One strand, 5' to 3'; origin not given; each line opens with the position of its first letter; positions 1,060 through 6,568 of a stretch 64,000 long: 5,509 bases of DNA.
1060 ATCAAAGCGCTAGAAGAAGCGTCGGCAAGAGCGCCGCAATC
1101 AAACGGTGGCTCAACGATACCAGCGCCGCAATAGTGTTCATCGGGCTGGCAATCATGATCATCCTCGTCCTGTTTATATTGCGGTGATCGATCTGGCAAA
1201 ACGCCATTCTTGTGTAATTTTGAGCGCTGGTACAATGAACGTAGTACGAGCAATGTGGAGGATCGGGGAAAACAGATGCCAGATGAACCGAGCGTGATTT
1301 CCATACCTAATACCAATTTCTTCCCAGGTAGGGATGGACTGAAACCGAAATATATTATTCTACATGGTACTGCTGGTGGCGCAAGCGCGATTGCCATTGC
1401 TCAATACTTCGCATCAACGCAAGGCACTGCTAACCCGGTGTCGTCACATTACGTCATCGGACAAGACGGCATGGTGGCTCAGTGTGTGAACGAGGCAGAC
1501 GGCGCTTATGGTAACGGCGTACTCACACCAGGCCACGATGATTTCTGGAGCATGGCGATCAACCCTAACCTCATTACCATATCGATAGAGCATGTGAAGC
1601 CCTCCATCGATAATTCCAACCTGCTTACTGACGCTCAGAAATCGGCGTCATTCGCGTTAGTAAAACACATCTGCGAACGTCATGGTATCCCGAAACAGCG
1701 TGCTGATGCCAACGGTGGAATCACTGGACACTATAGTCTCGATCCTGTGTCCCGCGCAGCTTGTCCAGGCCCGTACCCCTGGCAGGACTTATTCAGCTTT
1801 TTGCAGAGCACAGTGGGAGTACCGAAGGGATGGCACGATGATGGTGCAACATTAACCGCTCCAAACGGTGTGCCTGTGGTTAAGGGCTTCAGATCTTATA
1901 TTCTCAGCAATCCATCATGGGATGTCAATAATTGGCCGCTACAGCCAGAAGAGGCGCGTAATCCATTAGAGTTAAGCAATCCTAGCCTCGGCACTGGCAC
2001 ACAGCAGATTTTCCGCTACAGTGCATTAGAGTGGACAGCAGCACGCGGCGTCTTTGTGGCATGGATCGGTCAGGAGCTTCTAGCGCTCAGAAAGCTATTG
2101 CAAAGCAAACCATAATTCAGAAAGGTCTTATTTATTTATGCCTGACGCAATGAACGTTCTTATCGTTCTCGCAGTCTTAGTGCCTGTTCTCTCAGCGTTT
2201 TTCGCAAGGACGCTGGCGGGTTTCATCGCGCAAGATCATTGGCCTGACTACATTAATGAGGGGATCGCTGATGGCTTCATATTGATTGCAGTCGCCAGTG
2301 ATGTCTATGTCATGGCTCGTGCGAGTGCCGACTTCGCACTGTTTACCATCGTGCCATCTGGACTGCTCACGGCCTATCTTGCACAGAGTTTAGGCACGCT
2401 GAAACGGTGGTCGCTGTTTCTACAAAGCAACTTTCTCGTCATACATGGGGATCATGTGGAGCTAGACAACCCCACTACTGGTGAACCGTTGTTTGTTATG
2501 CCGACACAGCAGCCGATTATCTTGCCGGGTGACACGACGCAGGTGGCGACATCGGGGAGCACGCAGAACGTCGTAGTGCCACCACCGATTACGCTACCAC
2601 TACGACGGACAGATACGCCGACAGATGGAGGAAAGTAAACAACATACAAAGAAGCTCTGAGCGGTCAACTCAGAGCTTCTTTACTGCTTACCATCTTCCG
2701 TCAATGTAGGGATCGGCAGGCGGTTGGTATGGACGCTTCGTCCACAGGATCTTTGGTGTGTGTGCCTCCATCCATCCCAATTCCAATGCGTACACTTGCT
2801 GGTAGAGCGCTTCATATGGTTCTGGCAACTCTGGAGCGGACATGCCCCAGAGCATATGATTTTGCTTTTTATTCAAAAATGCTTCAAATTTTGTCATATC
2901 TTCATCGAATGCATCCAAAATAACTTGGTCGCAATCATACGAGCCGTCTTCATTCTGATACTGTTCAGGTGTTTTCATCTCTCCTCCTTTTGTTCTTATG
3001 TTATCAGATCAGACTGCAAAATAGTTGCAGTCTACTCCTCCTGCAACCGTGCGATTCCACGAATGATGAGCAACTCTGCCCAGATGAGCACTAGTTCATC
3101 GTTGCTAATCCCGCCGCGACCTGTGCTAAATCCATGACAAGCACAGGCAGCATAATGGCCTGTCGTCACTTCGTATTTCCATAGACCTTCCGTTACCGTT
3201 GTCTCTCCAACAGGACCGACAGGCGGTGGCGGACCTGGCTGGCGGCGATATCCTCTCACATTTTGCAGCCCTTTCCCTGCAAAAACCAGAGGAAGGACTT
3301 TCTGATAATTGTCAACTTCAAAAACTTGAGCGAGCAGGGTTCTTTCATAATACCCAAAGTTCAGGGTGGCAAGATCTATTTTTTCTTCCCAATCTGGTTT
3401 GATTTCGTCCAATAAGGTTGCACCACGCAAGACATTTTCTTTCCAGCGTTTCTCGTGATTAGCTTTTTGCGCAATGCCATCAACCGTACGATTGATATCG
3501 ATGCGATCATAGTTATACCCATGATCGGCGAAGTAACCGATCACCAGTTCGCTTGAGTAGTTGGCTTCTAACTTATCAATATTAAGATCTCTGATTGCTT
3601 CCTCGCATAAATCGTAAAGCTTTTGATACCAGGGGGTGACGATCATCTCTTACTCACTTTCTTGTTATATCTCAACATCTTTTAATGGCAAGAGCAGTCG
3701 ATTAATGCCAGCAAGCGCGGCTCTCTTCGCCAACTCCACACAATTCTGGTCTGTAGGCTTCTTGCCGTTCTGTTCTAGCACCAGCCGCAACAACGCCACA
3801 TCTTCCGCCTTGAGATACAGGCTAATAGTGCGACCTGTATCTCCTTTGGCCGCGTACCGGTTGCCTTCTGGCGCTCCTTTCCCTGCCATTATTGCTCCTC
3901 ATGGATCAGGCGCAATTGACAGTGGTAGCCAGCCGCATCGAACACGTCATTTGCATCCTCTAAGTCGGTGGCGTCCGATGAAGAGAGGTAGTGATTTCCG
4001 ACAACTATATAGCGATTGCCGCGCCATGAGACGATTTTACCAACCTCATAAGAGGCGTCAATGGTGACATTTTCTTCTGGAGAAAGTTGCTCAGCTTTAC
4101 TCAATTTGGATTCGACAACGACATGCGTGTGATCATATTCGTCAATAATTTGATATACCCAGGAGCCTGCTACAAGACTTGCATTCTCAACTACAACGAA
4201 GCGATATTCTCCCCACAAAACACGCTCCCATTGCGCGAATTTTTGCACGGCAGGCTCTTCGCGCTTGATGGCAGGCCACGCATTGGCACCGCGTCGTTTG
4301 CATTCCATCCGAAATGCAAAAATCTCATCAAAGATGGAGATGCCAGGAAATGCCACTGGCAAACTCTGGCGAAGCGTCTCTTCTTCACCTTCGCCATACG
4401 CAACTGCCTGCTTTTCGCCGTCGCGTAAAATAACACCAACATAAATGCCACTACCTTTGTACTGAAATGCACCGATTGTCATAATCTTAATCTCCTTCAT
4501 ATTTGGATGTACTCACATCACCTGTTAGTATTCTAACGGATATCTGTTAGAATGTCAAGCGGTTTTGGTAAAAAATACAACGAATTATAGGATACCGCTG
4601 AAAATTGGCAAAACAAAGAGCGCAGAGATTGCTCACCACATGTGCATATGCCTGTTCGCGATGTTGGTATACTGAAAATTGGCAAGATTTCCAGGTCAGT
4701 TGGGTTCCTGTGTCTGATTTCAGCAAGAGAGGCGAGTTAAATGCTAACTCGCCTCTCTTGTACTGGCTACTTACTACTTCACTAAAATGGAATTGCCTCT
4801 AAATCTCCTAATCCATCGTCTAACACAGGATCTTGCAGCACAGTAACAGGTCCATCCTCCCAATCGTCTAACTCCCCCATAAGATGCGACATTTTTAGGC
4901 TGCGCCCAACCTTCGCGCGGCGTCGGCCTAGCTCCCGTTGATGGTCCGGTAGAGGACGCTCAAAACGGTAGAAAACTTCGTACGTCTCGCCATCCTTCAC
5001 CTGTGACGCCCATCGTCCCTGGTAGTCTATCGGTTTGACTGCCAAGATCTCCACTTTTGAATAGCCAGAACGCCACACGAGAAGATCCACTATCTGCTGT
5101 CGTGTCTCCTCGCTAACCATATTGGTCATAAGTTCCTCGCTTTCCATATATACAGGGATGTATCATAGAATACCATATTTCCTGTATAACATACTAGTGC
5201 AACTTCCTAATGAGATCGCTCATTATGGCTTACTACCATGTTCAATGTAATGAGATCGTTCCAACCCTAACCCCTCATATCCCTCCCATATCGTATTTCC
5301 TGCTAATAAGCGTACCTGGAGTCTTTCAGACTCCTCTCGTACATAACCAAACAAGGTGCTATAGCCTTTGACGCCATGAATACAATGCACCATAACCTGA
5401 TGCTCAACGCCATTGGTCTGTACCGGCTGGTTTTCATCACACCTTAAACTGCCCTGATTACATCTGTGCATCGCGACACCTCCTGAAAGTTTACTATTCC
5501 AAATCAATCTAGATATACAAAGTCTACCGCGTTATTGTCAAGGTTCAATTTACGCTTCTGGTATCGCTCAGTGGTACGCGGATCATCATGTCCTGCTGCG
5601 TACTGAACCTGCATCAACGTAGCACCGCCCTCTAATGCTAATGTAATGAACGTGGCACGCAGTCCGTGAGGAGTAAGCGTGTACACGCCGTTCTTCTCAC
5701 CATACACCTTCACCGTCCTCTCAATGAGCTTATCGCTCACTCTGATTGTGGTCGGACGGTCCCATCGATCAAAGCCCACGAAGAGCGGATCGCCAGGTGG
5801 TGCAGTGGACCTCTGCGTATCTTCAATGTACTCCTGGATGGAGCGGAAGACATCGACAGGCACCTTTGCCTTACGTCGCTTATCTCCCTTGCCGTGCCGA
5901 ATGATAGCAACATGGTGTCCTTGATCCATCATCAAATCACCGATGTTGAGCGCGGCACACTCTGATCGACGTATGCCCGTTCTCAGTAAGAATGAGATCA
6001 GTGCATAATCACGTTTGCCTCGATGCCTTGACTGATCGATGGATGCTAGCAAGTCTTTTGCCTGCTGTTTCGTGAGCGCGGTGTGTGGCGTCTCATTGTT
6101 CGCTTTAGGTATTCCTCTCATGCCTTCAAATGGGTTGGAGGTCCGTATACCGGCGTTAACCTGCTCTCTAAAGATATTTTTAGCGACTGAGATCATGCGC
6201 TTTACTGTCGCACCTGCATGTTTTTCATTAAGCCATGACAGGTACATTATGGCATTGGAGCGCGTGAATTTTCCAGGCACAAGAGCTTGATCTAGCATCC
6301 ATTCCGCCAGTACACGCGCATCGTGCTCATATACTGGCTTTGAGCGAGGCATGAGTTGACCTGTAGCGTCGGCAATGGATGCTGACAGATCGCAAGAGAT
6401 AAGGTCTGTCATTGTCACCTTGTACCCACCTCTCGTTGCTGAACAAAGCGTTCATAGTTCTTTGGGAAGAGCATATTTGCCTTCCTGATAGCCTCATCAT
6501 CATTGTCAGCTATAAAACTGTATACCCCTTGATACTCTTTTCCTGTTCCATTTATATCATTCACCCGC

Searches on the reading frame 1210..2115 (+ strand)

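Call 44: search_protein_families(library=phrogs, proteins=[window:1210-2115:+], max_evalue=0.001)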
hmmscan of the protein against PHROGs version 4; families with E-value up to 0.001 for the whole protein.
window:1210-2115:+ (301 aa): 12 families
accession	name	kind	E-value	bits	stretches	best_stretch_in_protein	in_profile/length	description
phrog_19265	-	unknown function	9.4e-17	62.6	1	34-191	12-146/293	-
phrog_1794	-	lysis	6.6e-16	59.6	1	39-192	49-185/336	amidase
phrog_1493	-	lysis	5.4e-13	49.9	1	45-188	33-153/394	endolysin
phrog_9611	-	lysis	2.5e-12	47.9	1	45-202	22-165/246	endolysin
phrog_670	-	lysis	1.1e-11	45.4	1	37-199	104-251/596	endolysin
phrog_2338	-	lysis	1.6e-10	41.9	1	40-190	21-153/346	endolysin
phrog_7698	-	lysis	2.7e-10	41.5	1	38-219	18-170/316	endolysin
phrog_14048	-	lysis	3.2e-09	37.9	1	33-105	14-85/305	endolysin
phrog_833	-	lysis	5.7e-09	37.1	1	40-169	24-138/294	endolysin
phrog_3088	-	lysis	7.3e-06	26.9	1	45-163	23-126/248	amidase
phrog_18955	-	unknown function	7.9e-05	22.4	1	38-162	289-401/483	-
phrog_700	-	lysis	0.00092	19.7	0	43-93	206-251/491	endolysin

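Call 45: search_protein_families(library=pfam, proteins=[window:1210-2115:+], max_evalue=0.001)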
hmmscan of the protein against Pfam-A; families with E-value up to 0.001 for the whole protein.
window:1210-2115:+ (301 aa): 1 family
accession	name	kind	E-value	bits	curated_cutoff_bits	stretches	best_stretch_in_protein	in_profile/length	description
PF01510.30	Amidase_2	-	6.5e-23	81.9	26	1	44-188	3-131/131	N-acetylmuramoyl-L-alanine amidase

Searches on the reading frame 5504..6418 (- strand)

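Call 44: search_protein_families(library=phrogs, proteins=[window:5504-6418:-], max_evalue=0.001)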
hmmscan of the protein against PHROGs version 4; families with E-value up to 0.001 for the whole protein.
window:5504-6418:- (304 aa): 3 families
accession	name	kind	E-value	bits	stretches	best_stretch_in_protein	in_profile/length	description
phrog_1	-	integration and excision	9.7e-37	128.5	1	50-299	206-445/611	integrase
phrog_216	-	integration and excision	1.2e-31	110.9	1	73-288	16-223/301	integrase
phrog_23271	-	unknown function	0.00029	21.7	1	247-291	8-52/67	-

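Call 45: search_protein_families(library=pfam, proteins=[window:5504-6418:-], max_evalue=0.001)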
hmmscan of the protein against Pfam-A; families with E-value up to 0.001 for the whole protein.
window:5504-6418:- (304 aa): 1 family
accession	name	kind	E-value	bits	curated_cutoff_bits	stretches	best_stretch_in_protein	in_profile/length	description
PF00589.27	Phage_integrase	-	1.5e-25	90.4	27.1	1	115-288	3-167/172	Phage integrase family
